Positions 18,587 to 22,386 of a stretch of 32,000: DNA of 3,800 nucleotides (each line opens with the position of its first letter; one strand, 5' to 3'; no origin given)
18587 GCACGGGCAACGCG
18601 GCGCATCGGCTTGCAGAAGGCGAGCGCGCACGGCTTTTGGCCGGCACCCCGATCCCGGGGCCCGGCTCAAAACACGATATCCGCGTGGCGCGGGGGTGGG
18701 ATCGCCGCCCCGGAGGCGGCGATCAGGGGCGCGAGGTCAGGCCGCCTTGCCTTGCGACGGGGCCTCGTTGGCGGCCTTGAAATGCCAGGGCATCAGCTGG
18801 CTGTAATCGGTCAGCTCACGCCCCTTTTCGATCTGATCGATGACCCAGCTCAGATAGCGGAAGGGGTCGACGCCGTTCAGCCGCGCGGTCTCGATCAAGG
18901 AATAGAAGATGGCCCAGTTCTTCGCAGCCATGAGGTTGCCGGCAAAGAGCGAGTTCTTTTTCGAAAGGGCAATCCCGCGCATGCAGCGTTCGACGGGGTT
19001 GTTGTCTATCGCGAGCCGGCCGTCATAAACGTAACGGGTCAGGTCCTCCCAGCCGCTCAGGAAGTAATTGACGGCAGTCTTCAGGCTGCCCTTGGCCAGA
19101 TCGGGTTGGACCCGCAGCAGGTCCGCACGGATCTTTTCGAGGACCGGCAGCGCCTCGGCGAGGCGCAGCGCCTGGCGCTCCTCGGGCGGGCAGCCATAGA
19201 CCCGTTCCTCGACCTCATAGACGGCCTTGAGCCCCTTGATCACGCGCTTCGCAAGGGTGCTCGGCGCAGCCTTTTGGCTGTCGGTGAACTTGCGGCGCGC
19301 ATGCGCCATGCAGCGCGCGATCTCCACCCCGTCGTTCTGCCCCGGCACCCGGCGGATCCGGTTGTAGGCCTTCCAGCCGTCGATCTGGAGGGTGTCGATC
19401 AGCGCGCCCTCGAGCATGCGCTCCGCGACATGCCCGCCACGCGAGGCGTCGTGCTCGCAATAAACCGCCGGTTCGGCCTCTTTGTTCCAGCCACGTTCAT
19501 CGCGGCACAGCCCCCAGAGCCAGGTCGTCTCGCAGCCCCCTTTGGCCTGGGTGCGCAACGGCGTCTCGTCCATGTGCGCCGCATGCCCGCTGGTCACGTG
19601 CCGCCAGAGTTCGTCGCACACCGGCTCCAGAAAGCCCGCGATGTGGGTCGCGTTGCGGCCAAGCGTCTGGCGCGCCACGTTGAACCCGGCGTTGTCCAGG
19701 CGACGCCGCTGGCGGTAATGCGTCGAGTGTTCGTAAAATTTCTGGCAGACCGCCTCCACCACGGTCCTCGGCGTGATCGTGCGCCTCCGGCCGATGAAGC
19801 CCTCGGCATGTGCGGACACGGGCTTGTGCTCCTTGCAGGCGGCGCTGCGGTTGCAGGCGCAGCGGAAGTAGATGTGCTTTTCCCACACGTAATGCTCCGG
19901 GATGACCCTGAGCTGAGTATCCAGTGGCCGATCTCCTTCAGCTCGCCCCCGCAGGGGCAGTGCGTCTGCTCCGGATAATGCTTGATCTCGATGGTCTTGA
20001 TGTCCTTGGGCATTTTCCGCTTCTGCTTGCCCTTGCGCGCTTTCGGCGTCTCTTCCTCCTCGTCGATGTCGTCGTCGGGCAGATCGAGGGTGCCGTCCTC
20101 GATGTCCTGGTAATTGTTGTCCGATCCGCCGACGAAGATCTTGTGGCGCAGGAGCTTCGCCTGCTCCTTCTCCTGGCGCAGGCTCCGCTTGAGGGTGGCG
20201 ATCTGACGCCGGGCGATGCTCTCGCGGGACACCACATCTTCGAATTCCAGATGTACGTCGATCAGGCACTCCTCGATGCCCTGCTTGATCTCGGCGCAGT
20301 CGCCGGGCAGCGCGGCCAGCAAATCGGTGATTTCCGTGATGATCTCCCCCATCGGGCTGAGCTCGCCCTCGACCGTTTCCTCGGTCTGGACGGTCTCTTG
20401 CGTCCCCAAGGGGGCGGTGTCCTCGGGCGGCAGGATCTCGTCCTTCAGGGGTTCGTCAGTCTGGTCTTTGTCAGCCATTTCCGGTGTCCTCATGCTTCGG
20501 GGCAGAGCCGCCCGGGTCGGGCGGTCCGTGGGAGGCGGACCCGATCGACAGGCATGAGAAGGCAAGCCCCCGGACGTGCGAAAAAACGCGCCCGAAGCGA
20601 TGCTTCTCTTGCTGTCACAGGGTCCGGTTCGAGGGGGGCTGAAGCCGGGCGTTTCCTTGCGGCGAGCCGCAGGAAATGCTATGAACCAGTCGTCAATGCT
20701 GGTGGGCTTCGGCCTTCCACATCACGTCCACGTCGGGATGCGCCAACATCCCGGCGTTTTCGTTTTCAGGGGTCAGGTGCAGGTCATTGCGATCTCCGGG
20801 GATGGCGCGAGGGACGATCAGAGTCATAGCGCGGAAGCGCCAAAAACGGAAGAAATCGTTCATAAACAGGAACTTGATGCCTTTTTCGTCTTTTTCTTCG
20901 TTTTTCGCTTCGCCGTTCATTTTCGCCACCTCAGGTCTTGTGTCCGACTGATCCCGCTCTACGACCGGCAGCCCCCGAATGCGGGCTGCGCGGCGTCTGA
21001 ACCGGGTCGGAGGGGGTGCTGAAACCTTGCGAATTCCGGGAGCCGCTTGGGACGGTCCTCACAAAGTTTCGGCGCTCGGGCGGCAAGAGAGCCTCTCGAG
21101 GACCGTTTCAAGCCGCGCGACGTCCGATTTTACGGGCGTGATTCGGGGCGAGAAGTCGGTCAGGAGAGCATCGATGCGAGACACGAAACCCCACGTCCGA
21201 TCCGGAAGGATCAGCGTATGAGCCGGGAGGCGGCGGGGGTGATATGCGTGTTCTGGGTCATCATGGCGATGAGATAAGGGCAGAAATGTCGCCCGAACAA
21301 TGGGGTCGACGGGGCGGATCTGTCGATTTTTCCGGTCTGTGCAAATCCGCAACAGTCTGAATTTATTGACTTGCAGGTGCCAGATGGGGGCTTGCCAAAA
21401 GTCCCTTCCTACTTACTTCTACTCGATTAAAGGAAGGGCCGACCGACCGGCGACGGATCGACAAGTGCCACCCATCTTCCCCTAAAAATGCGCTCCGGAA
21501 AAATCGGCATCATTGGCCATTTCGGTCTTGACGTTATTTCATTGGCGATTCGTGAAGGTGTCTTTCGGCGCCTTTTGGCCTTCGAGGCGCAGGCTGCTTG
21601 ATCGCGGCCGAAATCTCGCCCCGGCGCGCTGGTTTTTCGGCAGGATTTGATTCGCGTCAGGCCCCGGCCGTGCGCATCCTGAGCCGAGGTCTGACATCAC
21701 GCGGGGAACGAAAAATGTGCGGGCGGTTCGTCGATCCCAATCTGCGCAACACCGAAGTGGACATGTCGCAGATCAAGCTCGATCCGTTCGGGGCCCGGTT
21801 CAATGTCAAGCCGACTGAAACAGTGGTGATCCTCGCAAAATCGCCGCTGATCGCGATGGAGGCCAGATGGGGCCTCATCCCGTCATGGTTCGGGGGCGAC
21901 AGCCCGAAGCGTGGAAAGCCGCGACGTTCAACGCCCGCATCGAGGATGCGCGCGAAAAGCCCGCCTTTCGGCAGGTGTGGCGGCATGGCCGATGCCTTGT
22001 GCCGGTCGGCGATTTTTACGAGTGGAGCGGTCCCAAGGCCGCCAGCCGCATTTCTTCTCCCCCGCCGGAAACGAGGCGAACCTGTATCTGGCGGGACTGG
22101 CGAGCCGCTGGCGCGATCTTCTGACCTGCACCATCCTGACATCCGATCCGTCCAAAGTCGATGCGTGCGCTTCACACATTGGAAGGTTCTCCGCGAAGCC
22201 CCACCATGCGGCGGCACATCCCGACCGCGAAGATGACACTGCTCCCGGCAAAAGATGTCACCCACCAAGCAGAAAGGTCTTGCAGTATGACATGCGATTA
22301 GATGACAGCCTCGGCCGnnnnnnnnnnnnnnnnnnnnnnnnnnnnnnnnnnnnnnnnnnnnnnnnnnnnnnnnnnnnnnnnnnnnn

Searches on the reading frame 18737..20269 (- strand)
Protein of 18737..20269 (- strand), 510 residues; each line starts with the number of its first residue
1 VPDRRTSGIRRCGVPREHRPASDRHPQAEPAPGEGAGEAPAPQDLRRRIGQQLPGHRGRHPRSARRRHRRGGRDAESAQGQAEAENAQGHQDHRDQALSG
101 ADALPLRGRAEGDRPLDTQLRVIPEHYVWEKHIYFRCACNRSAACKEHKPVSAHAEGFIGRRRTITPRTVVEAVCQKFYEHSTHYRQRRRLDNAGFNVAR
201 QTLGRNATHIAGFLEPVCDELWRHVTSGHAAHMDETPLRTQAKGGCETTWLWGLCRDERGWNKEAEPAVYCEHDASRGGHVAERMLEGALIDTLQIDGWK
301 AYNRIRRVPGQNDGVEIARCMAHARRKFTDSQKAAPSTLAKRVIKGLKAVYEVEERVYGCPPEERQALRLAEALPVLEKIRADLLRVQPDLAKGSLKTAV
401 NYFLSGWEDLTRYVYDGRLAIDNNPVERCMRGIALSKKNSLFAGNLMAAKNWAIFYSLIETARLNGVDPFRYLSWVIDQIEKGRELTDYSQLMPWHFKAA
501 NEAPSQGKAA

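Call 3: search_protein_families(library=pfam, proteins=[window:18737-20269:-], max_evalue=1)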
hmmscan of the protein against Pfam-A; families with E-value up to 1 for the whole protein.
window:18737-20269:- (510 aa): 2 families
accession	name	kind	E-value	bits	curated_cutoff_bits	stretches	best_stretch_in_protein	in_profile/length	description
PF03050.20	DDE_Tnp_IS66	-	1.3e-66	225.4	23.1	1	165-450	4-283/284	Transposase IS66 family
PF13817.11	DDE_Tnp_IS66_C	-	1.6e-13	51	30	1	457-495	1-39/39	IS66 C-terminal element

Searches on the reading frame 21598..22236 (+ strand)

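Call 3: search_protein_families(library=pfam, proteins=[window:21598-22236:+], max_evalue=1)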
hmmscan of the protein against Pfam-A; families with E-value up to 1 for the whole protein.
window:21598-22236:+ (212 aa): 1 family
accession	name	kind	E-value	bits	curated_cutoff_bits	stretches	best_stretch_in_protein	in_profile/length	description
PF02586.19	SRAP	-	4.1e-06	26.9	27.1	1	40-100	1-69/214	SOS response associated peptidase (SRAP)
